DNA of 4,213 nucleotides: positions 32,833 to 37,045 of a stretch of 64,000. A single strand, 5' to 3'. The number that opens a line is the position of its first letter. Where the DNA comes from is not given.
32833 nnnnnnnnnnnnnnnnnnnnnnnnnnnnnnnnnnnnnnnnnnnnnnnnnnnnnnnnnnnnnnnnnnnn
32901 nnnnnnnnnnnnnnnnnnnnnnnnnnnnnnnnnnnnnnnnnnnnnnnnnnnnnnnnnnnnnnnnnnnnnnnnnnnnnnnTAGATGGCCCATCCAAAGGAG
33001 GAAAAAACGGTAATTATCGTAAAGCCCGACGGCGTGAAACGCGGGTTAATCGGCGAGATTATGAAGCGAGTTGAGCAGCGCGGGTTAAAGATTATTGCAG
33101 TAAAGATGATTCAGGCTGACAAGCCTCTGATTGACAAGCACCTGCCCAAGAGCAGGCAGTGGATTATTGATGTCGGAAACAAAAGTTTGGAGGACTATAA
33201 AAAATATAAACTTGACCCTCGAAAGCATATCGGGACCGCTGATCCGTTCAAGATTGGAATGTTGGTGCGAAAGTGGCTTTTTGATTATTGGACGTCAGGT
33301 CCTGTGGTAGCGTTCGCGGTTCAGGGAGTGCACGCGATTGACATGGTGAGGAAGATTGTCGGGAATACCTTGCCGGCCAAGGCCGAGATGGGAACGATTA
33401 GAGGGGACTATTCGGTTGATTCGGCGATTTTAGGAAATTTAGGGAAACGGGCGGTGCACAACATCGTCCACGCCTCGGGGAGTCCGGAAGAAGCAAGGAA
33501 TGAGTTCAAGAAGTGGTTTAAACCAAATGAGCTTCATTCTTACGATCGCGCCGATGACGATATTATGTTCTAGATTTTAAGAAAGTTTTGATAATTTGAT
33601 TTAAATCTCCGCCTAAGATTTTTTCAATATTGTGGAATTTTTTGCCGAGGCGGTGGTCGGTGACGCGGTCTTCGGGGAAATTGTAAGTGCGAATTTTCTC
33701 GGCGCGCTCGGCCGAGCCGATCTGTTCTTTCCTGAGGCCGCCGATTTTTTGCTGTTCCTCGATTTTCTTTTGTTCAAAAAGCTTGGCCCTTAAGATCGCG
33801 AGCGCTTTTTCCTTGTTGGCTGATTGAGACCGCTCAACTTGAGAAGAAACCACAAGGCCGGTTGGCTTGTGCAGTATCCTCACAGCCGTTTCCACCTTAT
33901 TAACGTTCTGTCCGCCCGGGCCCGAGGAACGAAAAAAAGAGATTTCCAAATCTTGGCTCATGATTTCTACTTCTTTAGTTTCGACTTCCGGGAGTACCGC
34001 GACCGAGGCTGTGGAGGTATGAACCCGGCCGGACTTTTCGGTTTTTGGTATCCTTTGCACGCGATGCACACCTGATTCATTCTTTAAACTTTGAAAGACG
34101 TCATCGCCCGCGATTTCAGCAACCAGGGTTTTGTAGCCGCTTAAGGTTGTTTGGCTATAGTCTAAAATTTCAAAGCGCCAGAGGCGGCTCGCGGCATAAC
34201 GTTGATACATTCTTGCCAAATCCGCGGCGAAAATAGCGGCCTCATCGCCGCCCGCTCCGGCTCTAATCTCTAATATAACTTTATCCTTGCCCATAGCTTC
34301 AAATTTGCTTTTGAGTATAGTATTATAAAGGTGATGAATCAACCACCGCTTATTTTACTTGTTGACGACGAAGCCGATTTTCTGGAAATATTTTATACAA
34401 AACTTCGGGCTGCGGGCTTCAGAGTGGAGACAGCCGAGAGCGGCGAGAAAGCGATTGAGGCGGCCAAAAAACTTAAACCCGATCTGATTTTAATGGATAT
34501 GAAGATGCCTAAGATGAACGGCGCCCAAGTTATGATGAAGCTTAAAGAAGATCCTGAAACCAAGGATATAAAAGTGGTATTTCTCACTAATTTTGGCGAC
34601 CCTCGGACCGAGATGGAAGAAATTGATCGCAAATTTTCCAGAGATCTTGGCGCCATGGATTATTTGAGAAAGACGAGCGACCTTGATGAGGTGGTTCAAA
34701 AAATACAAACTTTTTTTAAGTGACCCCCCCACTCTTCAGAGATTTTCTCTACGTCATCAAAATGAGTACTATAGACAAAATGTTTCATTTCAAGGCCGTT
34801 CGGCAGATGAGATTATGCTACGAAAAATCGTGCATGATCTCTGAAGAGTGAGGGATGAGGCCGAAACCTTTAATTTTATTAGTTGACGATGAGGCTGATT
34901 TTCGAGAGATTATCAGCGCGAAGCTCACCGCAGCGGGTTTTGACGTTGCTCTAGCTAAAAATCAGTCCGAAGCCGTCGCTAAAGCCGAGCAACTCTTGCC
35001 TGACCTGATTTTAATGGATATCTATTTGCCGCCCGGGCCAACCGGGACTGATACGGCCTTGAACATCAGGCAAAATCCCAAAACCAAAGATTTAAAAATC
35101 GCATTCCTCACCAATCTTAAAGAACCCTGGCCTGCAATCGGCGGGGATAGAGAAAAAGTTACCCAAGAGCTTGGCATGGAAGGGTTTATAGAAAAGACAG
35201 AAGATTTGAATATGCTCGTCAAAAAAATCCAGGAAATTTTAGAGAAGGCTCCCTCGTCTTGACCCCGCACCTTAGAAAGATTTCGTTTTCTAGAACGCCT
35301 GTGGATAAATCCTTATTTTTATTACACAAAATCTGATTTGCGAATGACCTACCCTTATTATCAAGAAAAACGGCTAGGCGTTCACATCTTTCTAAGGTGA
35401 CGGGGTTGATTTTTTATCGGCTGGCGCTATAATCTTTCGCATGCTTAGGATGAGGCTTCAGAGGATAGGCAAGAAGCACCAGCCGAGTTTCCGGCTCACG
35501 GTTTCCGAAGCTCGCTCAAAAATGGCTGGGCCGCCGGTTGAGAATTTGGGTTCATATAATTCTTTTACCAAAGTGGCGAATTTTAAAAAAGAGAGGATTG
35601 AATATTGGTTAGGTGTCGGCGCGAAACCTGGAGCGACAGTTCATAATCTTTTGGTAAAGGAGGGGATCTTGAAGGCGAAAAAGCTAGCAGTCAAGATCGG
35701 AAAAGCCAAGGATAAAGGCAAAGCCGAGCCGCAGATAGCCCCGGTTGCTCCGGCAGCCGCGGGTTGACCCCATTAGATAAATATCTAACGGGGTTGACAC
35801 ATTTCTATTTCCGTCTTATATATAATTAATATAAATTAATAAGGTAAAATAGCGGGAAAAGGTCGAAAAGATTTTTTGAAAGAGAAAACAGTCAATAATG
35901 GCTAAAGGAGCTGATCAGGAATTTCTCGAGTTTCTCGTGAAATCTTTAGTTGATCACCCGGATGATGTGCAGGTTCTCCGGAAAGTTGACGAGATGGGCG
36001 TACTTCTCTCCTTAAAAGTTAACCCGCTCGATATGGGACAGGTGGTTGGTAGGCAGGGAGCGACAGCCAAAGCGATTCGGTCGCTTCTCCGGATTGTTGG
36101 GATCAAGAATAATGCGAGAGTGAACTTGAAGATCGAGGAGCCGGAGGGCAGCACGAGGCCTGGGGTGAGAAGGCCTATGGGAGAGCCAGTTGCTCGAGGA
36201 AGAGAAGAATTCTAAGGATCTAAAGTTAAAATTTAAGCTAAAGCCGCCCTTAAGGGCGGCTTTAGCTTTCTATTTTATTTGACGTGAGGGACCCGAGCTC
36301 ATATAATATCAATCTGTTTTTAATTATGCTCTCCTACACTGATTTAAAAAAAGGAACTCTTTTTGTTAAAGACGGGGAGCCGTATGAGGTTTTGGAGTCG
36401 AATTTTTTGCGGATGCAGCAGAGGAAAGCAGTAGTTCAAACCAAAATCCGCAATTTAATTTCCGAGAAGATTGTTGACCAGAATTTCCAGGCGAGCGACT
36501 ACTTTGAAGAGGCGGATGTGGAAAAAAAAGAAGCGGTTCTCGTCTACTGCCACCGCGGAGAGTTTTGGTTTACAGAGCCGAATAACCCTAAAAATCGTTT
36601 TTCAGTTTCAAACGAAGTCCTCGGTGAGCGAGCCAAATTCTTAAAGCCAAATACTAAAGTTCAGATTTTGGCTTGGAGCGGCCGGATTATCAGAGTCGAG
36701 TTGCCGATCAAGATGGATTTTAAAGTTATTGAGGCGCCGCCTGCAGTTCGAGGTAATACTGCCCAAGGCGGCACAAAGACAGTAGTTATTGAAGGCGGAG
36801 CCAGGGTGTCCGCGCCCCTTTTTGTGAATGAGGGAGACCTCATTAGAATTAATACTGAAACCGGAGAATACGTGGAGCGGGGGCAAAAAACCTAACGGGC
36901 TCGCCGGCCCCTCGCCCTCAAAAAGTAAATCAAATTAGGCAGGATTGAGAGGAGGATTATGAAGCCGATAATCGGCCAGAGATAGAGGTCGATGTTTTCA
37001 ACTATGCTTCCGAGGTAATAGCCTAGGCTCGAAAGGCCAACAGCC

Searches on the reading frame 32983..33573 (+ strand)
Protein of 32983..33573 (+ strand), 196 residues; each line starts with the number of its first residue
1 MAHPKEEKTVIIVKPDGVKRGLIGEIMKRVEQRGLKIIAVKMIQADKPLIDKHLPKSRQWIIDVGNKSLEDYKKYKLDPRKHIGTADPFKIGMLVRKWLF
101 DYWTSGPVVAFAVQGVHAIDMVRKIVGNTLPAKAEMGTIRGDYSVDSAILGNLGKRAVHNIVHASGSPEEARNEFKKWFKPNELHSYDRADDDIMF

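Call 21: search_protein_families(library=pfam, proteins=[window:32983-33573:+], max_evalue=0.001)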
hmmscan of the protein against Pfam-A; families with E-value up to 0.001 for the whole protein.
window:32983-33573:+ (196 aa): 1 family
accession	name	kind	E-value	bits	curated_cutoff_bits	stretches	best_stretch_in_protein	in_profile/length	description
PF00334.24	NDK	-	7.3e-35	120.2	27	2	99-183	60-134/135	Nucleoside diphosphate kinase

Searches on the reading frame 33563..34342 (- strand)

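Call 21: search_protein_families(library=pfam, proteins=[window:33563-34342:-], max_evalue=0.001)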
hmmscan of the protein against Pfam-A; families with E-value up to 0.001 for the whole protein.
window:33563-34342:- (259 aa): 2 families
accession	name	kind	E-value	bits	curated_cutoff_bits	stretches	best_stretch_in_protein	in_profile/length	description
PF03462.23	PCRF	-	1.7e-44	152.4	24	1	18-114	98-194/194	PCRF domain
PF00472.26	RF-1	-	4.1e-39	133.6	35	1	123-231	3-116/116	RF-1 domain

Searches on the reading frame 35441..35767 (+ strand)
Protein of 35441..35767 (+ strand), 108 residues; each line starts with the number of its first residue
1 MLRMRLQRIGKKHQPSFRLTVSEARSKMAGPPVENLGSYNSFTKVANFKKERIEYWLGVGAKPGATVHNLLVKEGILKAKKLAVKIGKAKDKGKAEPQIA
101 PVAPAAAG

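Call 40: search_protein_families(library=pfam, proteins=[window:35441-35767:+], max_evalue=0.001)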
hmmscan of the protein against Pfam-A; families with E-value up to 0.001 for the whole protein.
window:35441-35767:+ (108 aa): 1 family
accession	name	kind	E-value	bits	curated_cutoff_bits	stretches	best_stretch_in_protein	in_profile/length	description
PF00886.24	Ribosomal_S16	-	1.3e-15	57.5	27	1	8-63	1-61/62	Ribosomal protein S16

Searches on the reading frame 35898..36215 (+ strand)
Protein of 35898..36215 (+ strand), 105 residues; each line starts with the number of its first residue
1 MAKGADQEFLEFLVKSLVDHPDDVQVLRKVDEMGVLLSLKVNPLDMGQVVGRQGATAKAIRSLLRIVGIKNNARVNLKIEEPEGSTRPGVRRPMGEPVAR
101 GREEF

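Call 40: search_protein_families(library=pfam, proteins=[window:35898-36215:+], max_evalue=0.001)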
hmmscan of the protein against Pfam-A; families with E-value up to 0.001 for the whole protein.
window:35898-36215:+ (105 aa): 1 family
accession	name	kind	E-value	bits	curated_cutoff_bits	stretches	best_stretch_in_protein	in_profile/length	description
PF13083.13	KH_KhpA-B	-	6e-19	68.2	32.1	1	7-79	1-73/73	KhpA/KhpB, KH domain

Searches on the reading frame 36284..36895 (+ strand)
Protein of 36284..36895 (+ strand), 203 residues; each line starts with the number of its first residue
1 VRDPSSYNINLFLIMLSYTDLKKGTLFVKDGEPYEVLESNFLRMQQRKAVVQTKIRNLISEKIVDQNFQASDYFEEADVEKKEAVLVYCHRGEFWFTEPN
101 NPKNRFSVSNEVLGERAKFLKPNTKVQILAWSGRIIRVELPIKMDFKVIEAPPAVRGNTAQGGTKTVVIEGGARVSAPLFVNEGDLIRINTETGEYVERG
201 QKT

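Call 66: search_protein_families(library=pfam, proteins=[window:36284-36895:+], max_evalue=0.0001)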
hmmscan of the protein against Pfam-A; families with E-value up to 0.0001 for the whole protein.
window:36284-36895:+ (203 aa): 3 families
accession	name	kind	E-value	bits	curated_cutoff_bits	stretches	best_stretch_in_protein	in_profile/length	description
PF09285.17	Elong-fact-P_C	-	9.7e-22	76.9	25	1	145-199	2-56/56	Elongation factor P, C-terminal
PF08207.18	EFP_N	-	5.9e-12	45.9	23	1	19-73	3-57/58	Elongation factor P (EF-P) KOW-like domain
PF01132.26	EFP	-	2.5e-06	27.8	27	1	106-136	24-54/54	Elongation factor P (EF-P) OB domain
